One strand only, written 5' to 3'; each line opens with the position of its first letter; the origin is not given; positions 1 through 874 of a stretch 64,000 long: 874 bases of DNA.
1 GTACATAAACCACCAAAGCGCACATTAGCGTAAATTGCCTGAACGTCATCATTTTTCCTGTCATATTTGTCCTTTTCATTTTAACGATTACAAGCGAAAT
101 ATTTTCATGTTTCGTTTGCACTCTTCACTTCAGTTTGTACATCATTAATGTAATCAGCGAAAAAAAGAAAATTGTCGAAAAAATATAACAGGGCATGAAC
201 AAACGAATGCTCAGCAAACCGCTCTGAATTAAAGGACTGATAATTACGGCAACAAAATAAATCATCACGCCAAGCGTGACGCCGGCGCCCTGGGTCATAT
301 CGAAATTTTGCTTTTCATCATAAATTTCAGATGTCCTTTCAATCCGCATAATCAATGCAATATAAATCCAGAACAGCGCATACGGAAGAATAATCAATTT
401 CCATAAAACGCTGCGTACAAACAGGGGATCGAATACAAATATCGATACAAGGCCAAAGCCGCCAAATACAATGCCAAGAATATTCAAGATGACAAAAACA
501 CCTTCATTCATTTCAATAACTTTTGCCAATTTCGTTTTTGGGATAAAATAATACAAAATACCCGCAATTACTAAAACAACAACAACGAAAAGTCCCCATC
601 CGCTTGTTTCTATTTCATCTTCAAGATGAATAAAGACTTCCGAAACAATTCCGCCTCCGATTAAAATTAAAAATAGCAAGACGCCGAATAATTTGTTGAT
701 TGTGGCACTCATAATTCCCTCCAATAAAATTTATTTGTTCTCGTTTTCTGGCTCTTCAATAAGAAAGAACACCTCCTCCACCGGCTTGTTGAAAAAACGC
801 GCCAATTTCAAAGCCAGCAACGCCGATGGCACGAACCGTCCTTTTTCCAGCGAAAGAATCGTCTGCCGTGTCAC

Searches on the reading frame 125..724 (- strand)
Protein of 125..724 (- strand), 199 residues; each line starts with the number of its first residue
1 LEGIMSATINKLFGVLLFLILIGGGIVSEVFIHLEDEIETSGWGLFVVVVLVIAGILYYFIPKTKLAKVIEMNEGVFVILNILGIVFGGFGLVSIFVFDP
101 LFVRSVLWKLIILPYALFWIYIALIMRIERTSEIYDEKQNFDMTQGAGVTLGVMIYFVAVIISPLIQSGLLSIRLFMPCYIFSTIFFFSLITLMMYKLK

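Call 50: search_protein_families(library=pfam, proteins=[window:125-724:-], max_evalue=0.00001)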
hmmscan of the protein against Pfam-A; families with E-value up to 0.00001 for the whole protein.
window:125-724:- (199 aa): 0 families

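Call 57: search_protein_families(library=ncbifam, proteins=[window:125-724:-], max_evalue=0.001)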
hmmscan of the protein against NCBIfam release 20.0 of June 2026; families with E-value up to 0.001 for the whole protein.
window:125-724:- (199 aa): 0 families

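Call 67: find_encoding_contigs(protein=window:125-724:-, flank=10000, max_places=6)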
Protein window:125-724:- (199 aa): no gene with exactly this product is on record in the collection.
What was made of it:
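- Tried and rejected: One look-up was not on record (call 67).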
